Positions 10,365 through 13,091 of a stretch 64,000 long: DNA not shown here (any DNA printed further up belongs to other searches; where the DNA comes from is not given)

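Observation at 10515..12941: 808-aa cytoplasmic protein made of about 68 tandem 10-residue G-[FY]-[TS]-x-K-[DE]-L-[KR]-x-[AV] repeats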

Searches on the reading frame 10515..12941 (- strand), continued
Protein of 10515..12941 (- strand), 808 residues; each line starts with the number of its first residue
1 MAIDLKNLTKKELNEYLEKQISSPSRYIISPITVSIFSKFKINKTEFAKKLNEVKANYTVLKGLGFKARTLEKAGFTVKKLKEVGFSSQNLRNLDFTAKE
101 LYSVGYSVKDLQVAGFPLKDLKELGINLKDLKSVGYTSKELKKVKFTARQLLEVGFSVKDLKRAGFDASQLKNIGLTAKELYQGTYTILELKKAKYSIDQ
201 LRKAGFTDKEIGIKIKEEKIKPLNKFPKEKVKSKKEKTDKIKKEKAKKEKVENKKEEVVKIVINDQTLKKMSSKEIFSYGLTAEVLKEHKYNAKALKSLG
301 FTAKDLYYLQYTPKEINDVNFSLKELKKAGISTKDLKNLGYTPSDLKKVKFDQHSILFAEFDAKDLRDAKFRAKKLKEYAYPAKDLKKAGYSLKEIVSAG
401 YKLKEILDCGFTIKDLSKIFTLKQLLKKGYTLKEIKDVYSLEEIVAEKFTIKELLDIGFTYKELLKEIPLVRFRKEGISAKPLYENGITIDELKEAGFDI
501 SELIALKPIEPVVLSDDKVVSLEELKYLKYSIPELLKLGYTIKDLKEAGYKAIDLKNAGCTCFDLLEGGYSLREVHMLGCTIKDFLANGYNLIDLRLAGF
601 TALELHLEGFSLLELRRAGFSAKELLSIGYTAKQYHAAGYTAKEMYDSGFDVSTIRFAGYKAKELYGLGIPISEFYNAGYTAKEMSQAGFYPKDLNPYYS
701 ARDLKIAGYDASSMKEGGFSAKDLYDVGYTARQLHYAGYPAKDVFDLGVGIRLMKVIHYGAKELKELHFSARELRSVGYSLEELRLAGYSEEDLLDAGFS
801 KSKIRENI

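Call 36: predict_structure(alignment_id=A1)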
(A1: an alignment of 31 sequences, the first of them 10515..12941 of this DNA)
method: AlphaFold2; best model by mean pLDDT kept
length: 808 residues; sequences in the alignment: 31
mean_pLDDT: 83.3   pTM: 0.39
mean pLDDT of the five models: 83.3, 82.2, 79.6, 79.0, 78.9
residues with pLDDT >= 90: 376; 70-90: 302; 50-70: 66; < 50: 64
segments of 3 or more residues with pLDDT < 50: 1-3, 26-28, 215-260, 508-518
pLDDT, mean of each block of 10 residues (from residue 1): 59 74 54 59 76 69 75 87 87 90 95 95 96 97 97 97 97 98 96 96 92 56 34 36 44 40 79 82 85 91 93 95 92 90 84 62 88 89 92 92 85 84 75 69 76 75 81 85 82 83 62 44 76 88 92 92 93 93 93 95 96 97 96 97 97 97 97 97 97 97 97 96 95 92 84 67 80 83 87 88 81
secondary structure, 60 per line:
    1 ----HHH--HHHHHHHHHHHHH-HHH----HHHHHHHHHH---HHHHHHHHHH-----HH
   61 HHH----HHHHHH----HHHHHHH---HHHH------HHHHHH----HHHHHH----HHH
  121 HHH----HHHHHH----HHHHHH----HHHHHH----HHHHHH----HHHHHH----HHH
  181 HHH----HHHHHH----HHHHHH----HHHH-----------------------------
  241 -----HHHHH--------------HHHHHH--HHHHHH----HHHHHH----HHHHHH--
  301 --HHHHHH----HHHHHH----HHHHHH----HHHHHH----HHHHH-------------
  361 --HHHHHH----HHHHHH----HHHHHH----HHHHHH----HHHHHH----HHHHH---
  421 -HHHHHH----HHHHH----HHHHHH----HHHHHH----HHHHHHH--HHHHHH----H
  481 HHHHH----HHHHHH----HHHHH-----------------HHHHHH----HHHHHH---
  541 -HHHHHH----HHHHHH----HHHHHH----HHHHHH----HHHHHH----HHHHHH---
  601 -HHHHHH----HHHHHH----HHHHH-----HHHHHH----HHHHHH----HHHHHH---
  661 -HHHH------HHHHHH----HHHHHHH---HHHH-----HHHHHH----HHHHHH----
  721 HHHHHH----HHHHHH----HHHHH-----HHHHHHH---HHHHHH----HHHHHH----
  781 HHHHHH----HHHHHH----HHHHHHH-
elements in order (helices of 4 or more, strands of 3 or more residues): H10-22 H31-40 H44-53 H59-63 H68-73 H78-84 H88-91 H98-103 H108-113 H118-123 H128-133 H138-143 H148-153 H158-163 H168-173 H178-183 H188-193 H198-203 H208-211 H246-250 H265-270 H273-278 H283-288 H293-298 H303-308 H313-318 H323-328 H333-338 H343-347 H363-368 H373-378 H383-388 H393-398 H403-408 H413-417 H422-427 H432-436 H441-446 H451-456 H461-467 H470-475 H480-485 H490-495 H500-504 H522-527 H532-537 H542-547 H552-557 H562-567 H572-577 H582-587 H592-597 H602-607 H612-617 H622-626 H632-637 H642-647 H652-657 H662-665 H672-677 H682-688 H692-695 H701-706 H711-716 H721-726 H731-736 H741-745 H751-757 H761-766 H771-776 H781-786 H791-796 H801-807

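Call 39: fold_search(model_id=the predicted structure, library=pdb)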
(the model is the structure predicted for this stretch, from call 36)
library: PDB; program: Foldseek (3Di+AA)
matches with E <= 10: 196; with E <= 0.001: 2
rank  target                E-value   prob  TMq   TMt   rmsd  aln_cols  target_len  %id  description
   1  8cwy_A                3.9e-06  0.92  0.07  0.08  34.4       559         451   14  Accurate computational design of genetically encoded 3D protein crystals (released 2023-11-01)
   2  8cws_A                1.3e-05  0.87  0.05  0.08  36.8       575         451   15  Accurate computational design of genetically encoded 3D protein crystals (released 2023-11-01)
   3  7mwr_B                8.8e-02  0.13  0.04  0.10  30.8       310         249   11  Structure of De Novo designed beta sheet heterodimer LHD101A53/B4 (released 2022-01-19)
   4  5gnc                  8.8e-02  0.08  0.06  0.07  49.1       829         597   12  Crystal structure of Phytophthora. sojae PSR2 (released 2017-08-16)
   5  8h6e_4G               9.6e-02  0.16  0.11  0.11  46.5       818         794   12  Cryo-EM structure of human exon-defined spliceosome in the late pre-B state. (released 2024-05-01)
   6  8p0x_O                1.4e-01  0.07  0.07  0.07  44.8       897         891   11  Structure of the human Commander complex Retriever Subcomplex (released 2024-03-20)
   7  4ol0_B                1.4e-01  0.06  0.07  0.07  40.9       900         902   11  Crystal structure of transportin-SR2, a karyopherin involved in human disease, in complex with Ran (released 2014-04-09)
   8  8fgw_B                1.5e-01  0.13  0.08  0.06  43.6       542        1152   17  Human IFT-A complex structures provide molecular insights into ciliary transport (released 2023-02-22)
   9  8fni_6                1.7e-01  0.13  0.08  0.12  29.1       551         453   11  Cryo-EM structure of RNase-treated RESC-B in trypanosomal RNA editing (released 2023-07-19)
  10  8any_A5               1.7e-01  0.08  0.07  0.09  29.1       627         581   13  Human mitochondrial ribosome in complex with LRPPRC, SLIRP, A-site, P-site, E-site tRNAs and mRNA (released 2023-08-16)
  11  9au7_A                1.7e-01  0.08  0.07  0.09  30.1       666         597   12  Human Retriever VPS35L/VPS29/VPS26C complex bound to SNX17 peptide (Composite Map) (released 2024-10-30)
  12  9gaw_U                1.9e-01  0.08  0.07  0.09  34.9       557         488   14  High-resolution structure of the Anaphase-promoting complex/cyclosome (APC/C) bound to co-activator Cdh1 (released 2024-08-14)
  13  8pkp_V                2.5e-01  0.11  0.08  0.10  34.5       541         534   15  Cryo-EM structure of the apo Anaphase-promoting complex/cyclosome (APC/C) at 3.2 Angstrom resolution (released 2023-07-19)
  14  6iur_E                2.5e-01  0.11  0.09  0.11  27.6       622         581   12  A phosphatase complex STRN3-PP2Aa (released 2019-12-04)
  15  8f5p_C                2.7e-01  0.14  0.10  0.08  38.3       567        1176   12  Structure of Leishmania tarentolae IFT-A (state 2) (released 2022-12-21)
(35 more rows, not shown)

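Call 45: search_protein_families(library=pfam, proteins=[P0079, P0081, P0087, P0090, P0096, P0099, P0100, P0175, P0202], max_evalue=0.00001)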
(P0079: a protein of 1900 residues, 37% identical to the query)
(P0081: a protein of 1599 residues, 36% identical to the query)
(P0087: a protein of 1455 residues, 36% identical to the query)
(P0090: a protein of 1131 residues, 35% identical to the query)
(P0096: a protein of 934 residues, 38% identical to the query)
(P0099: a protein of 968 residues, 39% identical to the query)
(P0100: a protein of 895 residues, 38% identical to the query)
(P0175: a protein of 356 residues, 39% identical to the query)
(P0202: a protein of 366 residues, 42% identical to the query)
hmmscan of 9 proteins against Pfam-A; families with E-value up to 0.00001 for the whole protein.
P0079 (1900 aa): 5 families
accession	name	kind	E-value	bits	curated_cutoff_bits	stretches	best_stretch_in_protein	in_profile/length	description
PF25296.1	Decapeptide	-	0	1043.5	45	18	1503-1575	1-73/74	Decapeptide repeat region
PF13599.13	Pentapeptide_4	-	1.3e-69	230.6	38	2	1580-1655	3-78/78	Pentapeptide repeat region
PF15533.11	Ntox33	-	1.5e-15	57.9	28.4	0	1725-1746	11-32/65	Bacterial toxin 33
PF25317.1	SAM_SMF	-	1.9e-09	38.1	27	0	1788-1810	27-49/65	SMF/DprA SAM domain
PF23894.2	LD_SV2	-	9.3e-07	29.6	29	0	1582-1641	29-88/92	SV2A/B/C luminal domain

P0081 (1599 aa): 6 families
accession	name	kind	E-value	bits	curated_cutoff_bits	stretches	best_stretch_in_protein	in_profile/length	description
PF25296.1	Decapeptide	-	1e-251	813.9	45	17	191-258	1-68/74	Decapeptide repeat region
PF03743.19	TrbI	-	1.8e-17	64.2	35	1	1419-1597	2-187/188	Bacterial conjugation TrbI-like protein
PF13599.13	Pentapeptide_4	-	4.8e-13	49.4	38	0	187-260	3-76/78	Pentapeptide repeat region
PF24158.1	DUF7409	-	1.4e-09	38.5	27.8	0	1070-1099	8-37/47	Domain of unknown function (DUF7409)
PF25317.1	SAM_SMF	-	3.6e-08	34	27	0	183-208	27-50/65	SMF/DprA SAM domain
PF18579.7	Raf1_HTH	-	1.3e-06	28.5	27.3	0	683-704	22-43/61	Rubisco accumulation factor 1 helix turn helix domain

P0087 (1455 aa): 3 families
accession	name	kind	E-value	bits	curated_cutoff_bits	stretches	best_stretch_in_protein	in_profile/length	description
PF25296.1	Decapeptide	-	6.6e-256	827.4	45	14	724-797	1-74/74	Decapeptide repeat region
PF13599.13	Pentapeptide_4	-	6.5e-14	52.2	38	0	741-791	4-54/78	Pentapeptide repeat region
PF25317.1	SAM_SMF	-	1.3e-06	29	27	0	1104-1125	30-51/65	SMF/DprA SAM domain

P0090 (1131 aa): 7 families
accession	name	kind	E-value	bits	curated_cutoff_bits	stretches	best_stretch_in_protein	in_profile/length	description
PF25296.1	Decapeptide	-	3.7e-159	517.4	45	9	701-773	1-73/74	Decapeptide repeat region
PF03743.19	TrbI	-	3.2e-18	66.7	35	1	945-1128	2-187/188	Bacterial conjugation TrbI-like protein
PF13599.13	Pentapeptide_4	-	6.1e-18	65.1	38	0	666-742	2-78/78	Pentapeptide repeat region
PF13338.12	AbiEi_4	-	3e-16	59.7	25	0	457-479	14-36/49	Transcriptional regulator, AbiEi antitoxin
PF24158.1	DUF7409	-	4.1e-10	40.2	27.8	0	683-711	8-36/47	Domain of unknown function (DUF7409)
PF22448.1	RepB_primase_C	-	3e-08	33.8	26.1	0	515-529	13-27/54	RepB DNA-primase C-terminal helical domain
PF25317.1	SAM_SMF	-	1.6e-06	28.7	27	0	571-591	30-50/65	SMF/DprA SAM domain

P0096 (934 aa): 6 families
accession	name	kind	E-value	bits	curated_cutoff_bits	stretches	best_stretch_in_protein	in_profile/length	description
PF25296.1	Decapeptide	-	1.2e-249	807.3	45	11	384-457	1-74/74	Decapeptide repeat region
PF13599.13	Pentapeptide_4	-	1.1e-23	83.5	38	0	373-445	6-78/78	Pentapeptide repeat region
PF03743.19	TrbI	-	7.8e-15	55.7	35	1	743-928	1-187/188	Bacterial conjugation TrbI-like protein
PF24158.1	DUF7409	-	1.1e-09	38.8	27.8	0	426-454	8-36/47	Domain of unknown function (DUF7409)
PF23033.1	DUF7034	-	6.3e-08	33.3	27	0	423-446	87-110/119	Domain of unknown function (DUF7034)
PF15533.11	Ntox33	-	8.6e-08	33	28.4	0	450-465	16-31/65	Bacterial toxin 33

P0099 (968 aa): 8 families
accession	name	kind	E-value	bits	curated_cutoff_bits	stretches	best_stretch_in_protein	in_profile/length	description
PF25296.1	Decapeptide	-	1.1e-169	551.1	45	8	393-465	1-73/74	Decapeptide repeat region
PF13599.13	Pentapeptide_4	-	9.1e-19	67.7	38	0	175-250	3-78/78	Pentapeptide repeat region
PF03743.19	TrbI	-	1.6e-17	64.4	35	1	783-964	3-188/188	Bacterial conjugation TrbI-like protein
PF24158.1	DUF7409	-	7.5e-13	49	27.8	0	183-209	10-36/47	Domain of unknown function (DUF7409)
PF25317.1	SAM_SMF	-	6.5e-10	39.6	27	0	257-275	31-49/65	SMF/DprA SAM domain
PF01294.23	Ribosomal_L13e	-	1.4e-09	38.6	24.9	0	412-438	66-92/180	Ribosomal protein L13e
PF15533.11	Ntox33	-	1.2e-07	32.5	28.4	0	213-232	14-33/65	Bacterial toxin 33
PF23033.1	DUF7034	-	6.3e-07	30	27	0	179-201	88-110/119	Domain of unknown function (DUF7034)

P0100 (895 aa): 6 families
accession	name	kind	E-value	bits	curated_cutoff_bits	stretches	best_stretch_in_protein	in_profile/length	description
PF25296.1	Decapeptide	-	2.2e-140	457.2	45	7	496-568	1-73/74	Decapeptide repeat region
PF13599.13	Pentapeptide_4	-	1e-18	67.6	38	0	446-517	7-78/78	Pentapeptide repeat region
PF03743.19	TrbI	-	6e-18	65.8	35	1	692-872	2-188/188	Bacterial conjugation TrbI-like protein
PF24158.1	DUF7409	-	5.7e-12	46.2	27.8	0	538-568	8-38/47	Domain of unknown function (DUF7409)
PF01294.23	Ribosomal_L13e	-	3e-08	34.2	24.9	0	505-534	66-95/180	Ribosomal protein L13e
PF15533.11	Ntox33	-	8.8e-08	33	28.4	0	490-508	14-32/65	Bacterial toxin 33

P0175 (356 aa): 1 family
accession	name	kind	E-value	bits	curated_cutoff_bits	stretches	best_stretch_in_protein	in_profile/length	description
PF25296.1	Decapeptide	-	1.5e-122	400.1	45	5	212-284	1-73/74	Decapeptide repeat region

P0202 (366 aa): 3 families
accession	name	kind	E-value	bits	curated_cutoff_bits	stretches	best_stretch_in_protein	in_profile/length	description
PF25296.1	Decapeptide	-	5.5e-77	254.1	45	5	193-253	12-72/74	Decapeptide repeat region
PF13599.13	Pentapeptide_4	-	2.3e-08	34.4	38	0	55-118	12-75/78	Pentapeptide repeat region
PF24158.1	DUF7409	-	2.6e-07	31.2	27.8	0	196-225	10-39/47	Domain of unknown function (DUF7409)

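Call 46: find_related_loci(query=window:10515-12941:-, collection=metagenome_contigs, flank=6000)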
Query window:10515-12941:- (808 aa) in metagenome_contigs; peptide patterns used: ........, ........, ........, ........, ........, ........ (x = any residue, [..] = any of these).
600 stretches matched a pattern, but none encodes a relative of the query by tblastn (E <= 1e-3).

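Call 49: fold_search(model_id=the predicted structure, library=viral)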
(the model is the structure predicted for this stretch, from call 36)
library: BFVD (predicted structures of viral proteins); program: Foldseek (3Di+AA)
matches with E <= 10: 29; with E <= 0.001: 0
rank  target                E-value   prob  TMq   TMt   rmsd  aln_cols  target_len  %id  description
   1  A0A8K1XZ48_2          3.2e-02  0.10  0.08  0.07  42.7       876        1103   14  (no name in the UniProt tables at hand)
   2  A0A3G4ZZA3            3.4e-02  0.18  0.11  0.10  27.2       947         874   15  Ankyrin repeat protein [Edafosvirus sp.]
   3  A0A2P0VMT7            1.3e-01  0.15  0.08  0.13  23.1       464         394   17  Uncharacterized protein [Tetraselmis virus 1]
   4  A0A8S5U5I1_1          1.6e-01  0.08  0.09  0.08  41.1       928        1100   13  RNA polymerase (Fragment) [Podoviridae sp. cthJQ11]
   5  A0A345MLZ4            3.9e-01  0.04  0.07  0.07  41.1       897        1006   15  (no name in the UniProt tables at hand)
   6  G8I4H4                4.0e-01  0.09  0.08  0.13  18.5       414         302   15  Uncharacterized protein [Mycobacterium phage DS6A]
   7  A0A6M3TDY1            5.4e-01  0.06  0.06  0.12  17.6       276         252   16  (no name in the UniProt tables at hand)
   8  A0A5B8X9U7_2          7.6e-01  0.03  0.05  0.05  30.0       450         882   14  Polyprotein (Fragment) [Gregson virus]
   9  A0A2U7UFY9            9.5e-01  0.05  0.09  0.10  24.0       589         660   11  F-box incomplete domain containing protein [Pandoravirus macleodensis]
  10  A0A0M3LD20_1          1.0e+00  0.03  0.08  0.06  57.7       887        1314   12  Large tegument protein [Testudinid alphaherpesvirus 3]
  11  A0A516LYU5            1.0e+00  0.02  0.07  0.08  41.1       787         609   12  (no name in the UniProt tables at hand)
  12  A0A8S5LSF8            1.2e+00  0.04  0.08  0.11  25.7       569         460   14  Nucleotide modification associated domain 1 [Siphoviridae sp. ctYBm1]
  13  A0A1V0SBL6            2.3e+00  0.02  0.05  0.10  23.8       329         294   10  Gamma-soluble NSF attachment protein [Catovirus CTV1]
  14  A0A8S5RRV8            2.4e+00  0.01  0.05  0.07  40.9       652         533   10  Uncharacterized protein [Podoviridae sp. ctXdu7]
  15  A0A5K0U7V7            3.2e+00  0.03  0.06  0.13  20.4       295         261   14  Ankyrin repeat [Yasminevirus sp. GU-2018]
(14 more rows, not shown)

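Call 77: search_protein_families(library=padloc, proteins=[window:10515-12941:-], max_evalue=0.01)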
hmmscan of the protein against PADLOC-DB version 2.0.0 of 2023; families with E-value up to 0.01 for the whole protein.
window:10515-12941:- (808 aa): 0 families

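Call 78: search_protein_families(library=phrogs, proteins=[window:10515-12941:-], max_evalue=0.01)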
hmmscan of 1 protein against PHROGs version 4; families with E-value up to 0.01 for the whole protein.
window:10515-12941:- (808 aa): 11 families
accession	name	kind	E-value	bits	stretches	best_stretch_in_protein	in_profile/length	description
phrog_15350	-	unknown function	5.4e-25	89.2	3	33-185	113-265/494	-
phrog_12514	-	unknown function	3e-16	60.6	3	54-143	149-238/287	-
phrog_30240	-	unknown function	5.1e-11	43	1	37-212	90-266/438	-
phrog_923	-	unknown function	5.2e-08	32.1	1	52-262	776-981/990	-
phrog_30747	-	unknown function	0.00082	19.4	0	81-194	26-129/431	-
phrog_9701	-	unknown function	0.0012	19.9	0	401-436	10-46/62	-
phrog_26050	-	unknown function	0.0017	19.2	0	484-504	36-56/71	-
phrog_16099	-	other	0.0023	18.7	0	762-806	21-65/124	methyltransferase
phrog_36458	-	unknown function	0.0051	17.9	0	158-186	36-64/79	-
phrog_15513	-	unknown function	0.0064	17.9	0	398-425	37-64/80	-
phrog_8642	-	unknown function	0.0066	17.1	0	136-171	114-149/177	-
